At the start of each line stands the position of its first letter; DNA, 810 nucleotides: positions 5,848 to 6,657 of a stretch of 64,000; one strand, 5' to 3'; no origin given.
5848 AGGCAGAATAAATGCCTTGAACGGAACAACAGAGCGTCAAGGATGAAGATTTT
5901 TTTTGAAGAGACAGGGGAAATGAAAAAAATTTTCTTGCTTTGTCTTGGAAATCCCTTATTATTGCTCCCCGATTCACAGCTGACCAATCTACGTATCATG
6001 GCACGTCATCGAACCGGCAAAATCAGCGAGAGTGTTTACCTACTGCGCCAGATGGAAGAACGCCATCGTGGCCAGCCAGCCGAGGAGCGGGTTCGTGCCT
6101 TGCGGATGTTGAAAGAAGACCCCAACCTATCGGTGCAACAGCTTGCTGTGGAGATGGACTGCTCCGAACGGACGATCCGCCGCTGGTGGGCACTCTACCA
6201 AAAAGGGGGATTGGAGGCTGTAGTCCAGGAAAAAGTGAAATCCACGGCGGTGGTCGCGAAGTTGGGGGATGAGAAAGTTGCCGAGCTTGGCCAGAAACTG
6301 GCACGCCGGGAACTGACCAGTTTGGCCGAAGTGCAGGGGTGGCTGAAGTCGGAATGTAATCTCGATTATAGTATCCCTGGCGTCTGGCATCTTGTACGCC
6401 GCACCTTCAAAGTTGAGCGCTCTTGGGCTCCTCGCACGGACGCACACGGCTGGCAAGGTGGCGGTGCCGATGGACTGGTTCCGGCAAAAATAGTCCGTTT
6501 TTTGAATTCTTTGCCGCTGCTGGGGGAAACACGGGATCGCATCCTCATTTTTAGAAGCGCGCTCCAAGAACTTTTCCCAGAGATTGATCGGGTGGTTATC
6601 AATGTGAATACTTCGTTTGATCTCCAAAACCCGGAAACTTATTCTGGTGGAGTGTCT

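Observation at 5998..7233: LuxR-type regulator whose N-terminus looks like a domesticated IS630 transposase DNA-binding domain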

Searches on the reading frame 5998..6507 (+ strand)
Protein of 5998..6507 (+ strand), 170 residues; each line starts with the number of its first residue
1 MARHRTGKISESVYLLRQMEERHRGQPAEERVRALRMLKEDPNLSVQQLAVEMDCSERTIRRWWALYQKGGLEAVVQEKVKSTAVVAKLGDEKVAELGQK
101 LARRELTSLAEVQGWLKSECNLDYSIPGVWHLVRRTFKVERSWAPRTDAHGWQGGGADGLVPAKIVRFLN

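Call 4: search_protein_families(library=pfam, proteins=[window:5998-6507:+], max_evalue=10)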
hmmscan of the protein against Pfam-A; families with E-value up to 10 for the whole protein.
window:5998-6507:+ (170 aa): 21 families
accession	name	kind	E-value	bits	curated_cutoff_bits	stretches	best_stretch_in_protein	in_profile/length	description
PF13384.12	HTH_23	-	2.2e-09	37.3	24.6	1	29-75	5-49/50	Homeodomain-like domain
PF13518.12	HTH_28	-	2.9e-09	37.3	25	1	30-76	1-45/52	Helix-turn-helix domain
PF13551.12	HTH_29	-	2.1e-08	34.6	28.1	1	31-76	1-45/64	Winged helix-turn helix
PF13565.12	HTH_32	-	9e-06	26.6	33.7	2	59-130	1-70/73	Homeodomain-like domain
PF08279.18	HTH_11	-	2.1e-05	24.7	25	1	35-62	6-34/55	HTH domain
PF01527.26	HTH_Tnp_1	-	0.0005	20.7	24.1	1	28-84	9-58/75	Transposase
PF13560.12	HTH_31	-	0.0018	19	27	1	33-63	4-34/64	Helix-turn-helix domain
PF10668.15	Phage_terminase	-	0.003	17.6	22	1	30-85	8-64/67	Phage terminase small subunit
PF25213.1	HVO_A0261_N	-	0.0059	16.9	35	1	29-66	11-47/86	HVO_A0261 N-terminal domain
PF13592.12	HTH_33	-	0.0073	16.3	25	1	106-135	4-33/60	Winged helix-turn helix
PF08220.18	HTH_DeoR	-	0.0088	16.2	21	1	35-62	6-33/57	DeoR-like helix-turn-helix domain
PF07638.17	Sigma70_ECF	-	0.028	14.7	21.1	1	26-66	137-174/185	ECF sigma factor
PF13404.12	HTH_AsnC-type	-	0.059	13.6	27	1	35-62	9-36/42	AsnC-type helix-turn-helix domain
PF01047.28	MarR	-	0.067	13.5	24.6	1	31-62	5-36/59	MarR family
PF18460.6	HetR_C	-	0.068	13.5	27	1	28-77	24-73/79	Heterocyst differentiation regulator C-terminal Hood domain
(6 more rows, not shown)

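Call 13: find_homologous_proteins(query=window:5998-6465:+, max_evalue=0.001)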
Query window:5998-6465:+ (156 aa): 1 proteins with E <= 0.001 among 71 candidates.
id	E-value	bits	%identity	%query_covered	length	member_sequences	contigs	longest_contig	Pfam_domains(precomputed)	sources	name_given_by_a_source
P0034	5.3e-64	233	78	91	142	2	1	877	PF13384.13,PF13551.13,PF13518.13,PF10668.15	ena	-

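Call 17: search_solved_structures(query=A2, max_evalue=1, show_alignments=2)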
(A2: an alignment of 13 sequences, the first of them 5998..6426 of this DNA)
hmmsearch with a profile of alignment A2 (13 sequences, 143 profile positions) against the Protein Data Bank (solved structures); distinct sequences matched with E-value up to 1: 27.
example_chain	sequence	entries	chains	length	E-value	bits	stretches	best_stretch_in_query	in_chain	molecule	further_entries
7svw_A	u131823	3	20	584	0.00045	23.4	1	44-88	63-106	TnsB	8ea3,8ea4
8rdu_R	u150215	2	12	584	0.00045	23.4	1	44-88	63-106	TnsB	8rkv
8aa5_AP1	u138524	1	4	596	0.00047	23.4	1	44-88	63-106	TnsB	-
7s03_A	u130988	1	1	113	0.0019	21.4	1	46-97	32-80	Histone-lysine N-methyltransferase SETMAR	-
3nqo_A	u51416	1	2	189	0.0025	21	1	31-88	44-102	MarR-family transcriptional regulator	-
2x48_A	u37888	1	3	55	0.006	19.8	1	43-65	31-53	CAG38821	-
3bs3_A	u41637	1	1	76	0.011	19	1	28-80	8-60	Putative DNA-binding protein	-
6kf4_G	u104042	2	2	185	0.057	16.6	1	15-121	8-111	Transcription factor E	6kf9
4jkz_A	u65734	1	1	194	0.07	16.3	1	32-85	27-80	Transcriptional regulator, TetR family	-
4jl3_A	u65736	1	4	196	0.091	16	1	33-84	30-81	Transcriptional regulator, TetR family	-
7bhy_A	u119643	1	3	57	0.094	15.9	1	23-72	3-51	Deoxyribonucleoside regulator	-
5i41_B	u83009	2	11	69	0.097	15.9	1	44-66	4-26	Chromosome-anchoring protein RacA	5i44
3g1c_A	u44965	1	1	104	0.15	15.2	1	28-77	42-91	The TrpR like protein from Eubacterium eligens ATCC 27750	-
2mqk_A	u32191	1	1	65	0.16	15.1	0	35-61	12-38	ATP-dependent target DNA activator B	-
3tgn_A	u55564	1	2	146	0.25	14.6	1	33-80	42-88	Adc operon repressor AdcR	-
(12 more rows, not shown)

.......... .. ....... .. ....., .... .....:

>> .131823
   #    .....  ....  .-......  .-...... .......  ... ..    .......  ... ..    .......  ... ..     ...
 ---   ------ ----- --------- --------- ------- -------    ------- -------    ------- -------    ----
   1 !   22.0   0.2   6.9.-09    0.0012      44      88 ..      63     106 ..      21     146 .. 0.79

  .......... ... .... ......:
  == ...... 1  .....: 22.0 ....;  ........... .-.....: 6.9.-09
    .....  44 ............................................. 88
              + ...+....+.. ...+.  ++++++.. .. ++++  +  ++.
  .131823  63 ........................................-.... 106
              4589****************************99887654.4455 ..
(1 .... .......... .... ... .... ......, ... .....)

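Call 36: search_protein_representatives(alignment_id=A2)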
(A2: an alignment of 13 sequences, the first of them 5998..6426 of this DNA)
Query: 13 sequences, 143 profile positions. Proteins with E-value up to 0.001 (for the whole library): 5678; up to 1e-10: 1012; up to 1e-30: 52. The best 150 are listed.
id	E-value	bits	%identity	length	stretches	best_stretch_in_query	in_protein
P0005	2.5e-57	209.1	-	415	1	1-143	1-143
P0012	2.5e-51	189.7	-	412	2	1-142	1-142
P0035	1.1e-48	181.1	-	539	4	8-126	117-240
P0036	3.9e-48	179.3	-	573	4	6-140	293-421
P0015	1.2e-47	177.7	-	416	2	5-143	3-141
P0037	1.9e-47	177.1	-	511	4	5-83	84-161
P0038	2.2e-45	170.4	-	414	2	1-143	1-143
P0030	5.2e-43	162.7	-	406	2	1-143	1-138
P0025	5.5e-42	159.4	-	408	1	1-143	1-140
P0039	8.7e-42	158.7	-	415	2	1-142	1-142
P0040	9.1e-42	158.7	-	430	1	1-139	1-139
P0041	1.1e-41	158.4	-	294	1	1-143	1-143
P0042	4.5e-41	156.4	-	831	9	31-136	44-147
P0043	3.2e-40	153.7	-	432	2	1-138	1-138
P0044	8.7e-40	152.2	-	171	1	1-142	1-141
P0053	3.2e-36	140.7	-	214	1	5-137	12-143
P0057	1.6e-35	138.4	-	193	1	1-141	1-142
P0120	1.9e-25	105.8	-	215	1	5-139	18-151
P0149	3.5e-23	98.4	-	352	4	7-135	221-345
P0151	4.9e-23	97.9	-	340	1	1-117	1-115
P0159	1.9e-22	96.1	-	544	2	7-138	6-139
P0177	8.4e-22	93.9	-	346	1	1-81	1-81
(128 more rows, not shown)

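Call 39: search_protein_families(library=pfam, alignment_id=A4, max_evalue=0.001)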
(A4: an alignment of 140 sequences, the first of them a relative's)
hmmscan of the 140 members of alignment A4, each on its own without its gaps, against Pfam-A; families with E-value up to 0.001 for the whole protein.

A. member 1, P0035 (539 aa): 9 families
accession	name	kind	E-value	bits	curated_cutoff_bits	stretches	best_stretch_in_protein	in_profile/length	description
PF13565.12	HTH_32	-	2.2e-22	79.8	33.7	2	450-521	2-72/73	Homeodomain-like domain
PF13551.12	HTH_29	-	9.8e-18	64.5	28.1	1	289-346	6-63/64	Winged helix-turn helix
PF13518.12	HTH_28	-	4.7e-17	62.2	25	0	436-469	15-47/52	Helix-turn-helix domain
PF13384.12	HTH_23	-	4.2e-11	42.8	24.6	0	284-327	7-48/50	Homeodomain-like domain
PF01527.26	HTH_Tnp_1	-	1.3e-06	28.9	24.1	0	11-44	24-57/75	Transposase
PF13412.12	HTH_24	-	2.9e-06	27.2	21.9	0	5-27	12-34/48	Winged helix-turn-helix DNA-binding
PF06056.18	Terminase_5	-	0.00026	21.3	20.3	0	436-477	16-57/58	Putative ATPase subunit of terminase (gpP-like)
PF12728.13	HTH_17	-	0.00081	20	27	0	437-489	5-50/51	Helix-turn-helix domain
PF24706.1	DUF7669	-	0.00083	20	23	0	205-247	6-47/75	Domain of unknown function (DUF7669)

B. families by the number of members that match (of 140 scanned): 96 families (the first 25 are shown)
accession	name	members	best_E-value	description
PF13518.12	HTH_28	134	1.8e-95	Helix-turn-helix domain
PF13384.12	HTH_23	129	7.2e-70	Homeodomain-like domain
PF13551.12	HTH_29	128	7.3e-58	Winged helix-turn helix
PF13565.12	HTH_32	103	1.3e-39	Homeodomain-like domain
PF08281.18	Sigma70_r4_2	74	4.4e-17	Sigma-70, region 4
PF00196.25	GerE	68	7.7e-15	Bacterial regulatory proteins, luxR family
PF13592.12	HTH_33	56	1.5e-15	Winged helix-turn helix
PF13412.12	HTH_24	45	3.8e-12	Winged helix-turn-helix DNA-binding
PF04545.22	Sigma70_r4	40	6.6e-17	Sigma-70, region 4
PF06056.18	Terminase_5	33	1.8e-33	Putative ATPase subunit of terminase (gpP-like)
PF07638.17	Sigma70_ECF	30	3.9e-08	ECF sigma factor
PF13404.12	HTH_AsnC-type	28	1.1e-06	AsnC-type helix-turn-helix domain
PF13542.12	HTH_Tnp_ISL3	25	1.2e-16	Helix-turn-helix domain of transposase family ISL3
PF08279.18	HTH_11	25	2.1e-08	HTH domain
PF12728.13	HTH_17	23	9.5e-19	Helix-turn-helix domain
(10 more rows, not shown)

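Call 40: search_dna_similar(query=window:5998-6426:+, collection=plasmids, mode=protein, max_evalue=0.01, max_rows=30)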
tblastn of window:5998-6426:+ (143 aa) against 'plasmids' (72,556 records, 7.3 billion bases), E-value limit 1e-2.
Records with a match: 8; places in all: 10; records where one place covers at least 80% of the query: 6.
Best place of each record, by identity: <60% 8.
By first word of the organism name: Chroococcidiopsis 2; Acaryochloris 1; Gloeocapsopsis 1; Euhalothece 1; Rhodothermus 1; Gloeothece 1; Streptomyces 1.
By predicted mobility (MOB-suite, as given by PLSDB): conjugative 4; non-mobilizable 3; mobilizable 1.
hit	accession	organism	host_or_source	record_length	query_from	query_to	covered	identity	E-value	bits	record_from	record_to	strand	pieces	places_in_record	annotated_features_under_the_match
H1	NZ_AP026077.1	Acaryochloris marina MBIC10699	cell culture,Ascidian, Diplosoma similis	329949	15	140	88%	33.1%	8e-6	51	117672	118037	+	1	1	IS630-like element ISAcma28 family transposase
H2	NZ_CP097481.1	Chroococcidiopsis sp. CCNUC1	cell culture,soil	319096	9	140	92%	30.8%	4e-5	49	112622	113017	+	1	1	IS630 family transposase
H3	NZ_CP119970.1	Gloeocapsopsis dulcis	Dried cell culture,Desert, underside of ...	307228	30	140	78%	35.7%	2e-4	47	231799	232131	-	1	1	helix-turn-helix domain-containing protein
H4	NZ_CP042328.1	Euhalothece natronophila Z-M001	cell culture,soda lake Magadi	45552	9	134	88%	30.7%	1e-3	45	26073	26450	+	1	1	none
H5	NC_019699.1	Chroococcidiopsis thermalis PCC 7203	-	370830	1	133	93%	28.4%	4e-4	46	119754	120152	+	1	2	IS630 family transposase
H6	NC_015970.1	Rhodothermus marinus SG0.5JP17-172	-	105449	1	134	94%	27.2%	8e-4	45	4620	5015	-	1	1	helix-turn-helix domain-containing protein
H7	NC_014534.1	Gloeothece verrucosa PCC 7822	fresh water in rice field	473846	9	140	92%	27.6%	6e-6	51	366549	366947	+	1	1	helix-turn-helix domain-containing protein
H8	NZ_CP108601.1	Streptomyces sp. NBC_01176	-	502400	25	135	78%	31.1%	3e-3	44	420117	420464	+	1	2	winged helix-turn-helix domain-containing protein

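Call 41: search_protein_families(library=ncbifam, alignment_id=A4, max_evalue=0.001)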
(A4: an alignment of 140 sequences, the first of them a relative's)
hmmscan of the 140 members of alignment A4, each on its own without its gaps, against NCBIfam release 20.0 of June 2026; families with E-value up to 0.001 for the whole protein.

A. member 1, P0035 (539 aa): 6 families
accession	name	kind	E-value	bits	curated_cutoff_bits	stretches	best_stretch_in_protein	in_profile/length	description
NF033545.0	transpos_IS630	equivalog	1.1e-35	123.5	100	4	423-525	3-108/299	IS630 family transposase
NF033577.2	transpos_IS481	equivalog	1.2e-20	74.2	224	2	288-392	5-113/284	IS481 family transposase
NF033546.1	transpos_IS21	equivalog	4.2e-08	33.1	160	0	4-106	2-101/294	IS21 family transposase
NF033516.0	transpos_IS3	equivalog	1.3e-05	24.6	160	0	10-67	14-67/369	IS3 family transposase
NF007282.0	PRK09744.1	subfamily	0.00016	21.8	130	0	298-334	12-48/75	DNA-binding transcriptional regulator DicC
TIGR04176.1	MarR_EPS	equivalog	0.0005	20.1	88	0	2-49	10-57/105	MarR family EPS-associated transcriptional regulator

B. families by the number of members that match (of 140 scanned): 114 families (the first 25 are shown)
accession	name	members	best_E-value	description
NF033545.0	transpos_IS630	139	6.9e-67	IS630 family transposase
NF033577.2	transpos_IS481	106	3.3e-60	IS481 family transposase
TIGR02937.1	sigma70-ECF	64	2.3e-16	sigma-70 family RNA polymerase sigma factor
NF033594.2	transpos_ISNCY_2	61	8e-20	ISNCY family transposase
NF052445.1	RespRegMctR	47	2.2e-12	two-component system response regulator MctR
NF047608.1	LIC13292_fam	44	1.5e-10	LIC13292 family transcriptional regulator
NF033516.0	transpos_IS3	42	1.3e-53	IS3 family transposase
TIGR02985.1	Sig70_bacteroi1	42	2.4e-11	RNA polymerase sigma-70 factor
TIGR03020.2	EpsA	36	3.4e-11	XrtB/PEP-CTERM-associated transcriptional regulator EpsA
NF052366.1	photon_PedR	32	7.2e-12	photosynthetic electron transport-dependent transcriptional regulator PedR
TIGR03541.1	reg_near_HchA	30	1.9e-07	PA1136 family autoinducer-binding transcriptional regulator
NF038181.1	reg_ATPase_IniR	28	1.4e-11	isoniazid response ATPase/transcriptional regulator IniR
NF047785.1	respo_reg_MadR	26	2.8e-07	MadR family response regulator transcription factor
NF007505.1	PRK10100.1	25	2.7e-08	biofilm master transcriptional regulator CsgD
NF041232.1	BagY_FevT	24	3.3e-08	LuxR family transcriptional regulator BagY/FevT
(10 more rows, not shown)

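Call 42: get_annotated_region(hit=H1, flank=1500)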
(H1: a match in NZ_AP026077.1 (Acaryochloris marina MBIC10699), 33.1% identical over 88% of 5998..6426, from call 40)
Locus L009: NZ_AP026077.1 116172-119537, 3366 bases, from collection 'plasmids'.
description: Acaryochloris marina MBIC10699 plasmid pREC2, complete sequence
organism: Acaryochloris marina MBIC10699 (NCBI taxid 2954813)
taxonomy: Bacteria; Cyanobacteriota; Cyanophyceae; Acaryochloridales; Acaryochloridaceae; Acaryochloris; Acaryochloris marina; Acaryochloris marina MBIC10699
host: -; source: cell culture,Ascidian, Diplosoma similis; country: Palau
typing (MOB-suite, as given by PLSDB): conjugative; relaxase MOBF; mating-pair formation MPF_T
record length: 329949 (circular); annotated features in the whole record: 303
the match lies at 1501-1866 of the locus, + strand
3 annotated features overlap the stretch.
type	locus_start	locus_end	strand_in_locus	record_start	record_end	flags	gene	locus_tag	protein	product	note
CDS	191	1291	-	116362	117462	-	-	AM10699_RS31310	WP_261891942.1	tyrosine-type recombinase/integrase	GO:0015074 - DNA integration [Evidence IEA]; GO:0006310 - DNA recombination [Evidence IEA]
CDS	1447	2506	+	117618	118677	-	-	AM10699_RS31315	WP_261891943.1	IS630-like element ISAcma28 family transposase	-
CDS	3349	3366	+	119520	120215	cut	-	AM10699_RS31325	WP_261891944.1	class I SAM-dependent methyltransferase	-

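Call 43: get_annotated_region(hit=H2, flank=1500)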
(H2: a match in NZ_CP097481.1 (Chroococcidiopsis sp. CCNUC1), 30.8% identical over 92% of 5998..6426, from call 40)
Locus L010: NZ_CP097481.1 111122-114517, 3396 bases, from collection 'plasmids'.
description: Chroococcidiopsis sp. CCNUC1 plasmid pA, complete sequence
organism: Chroococcidiopsis sp. CCNUC1 (NCBI taxid 2653189)
taxonomy: Bacteria; Cyanobacteriota; Cyanophyceae; Chroococcidiopsidales; Chroococcidiopsidaceae; Chroococcidiopsis; Chroococcidiopsis sp. CCNUC1
host: -; source: cell culture,soil; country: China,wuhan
typing (MOB-suite, as given by PLSDB): conjugative; relaxase MOBP; mating-pair formation MPF_T
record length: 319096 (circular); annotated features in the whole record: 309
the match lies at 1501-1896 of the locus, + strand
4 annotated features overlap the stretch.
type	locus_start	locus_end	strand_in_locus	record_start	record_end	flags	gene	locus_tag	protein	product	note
CDS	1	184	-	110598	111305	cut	-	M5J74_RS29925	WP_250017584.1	hypothetical protein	-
CDS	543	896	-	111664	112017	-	-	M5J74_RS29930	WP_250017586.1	hypothetical protein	-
CDS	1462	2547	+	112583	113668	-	-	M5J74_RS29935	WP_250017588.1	IS630 family transposase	-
CDS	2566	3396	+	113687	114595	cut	-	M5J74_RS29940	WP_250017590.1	transposase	-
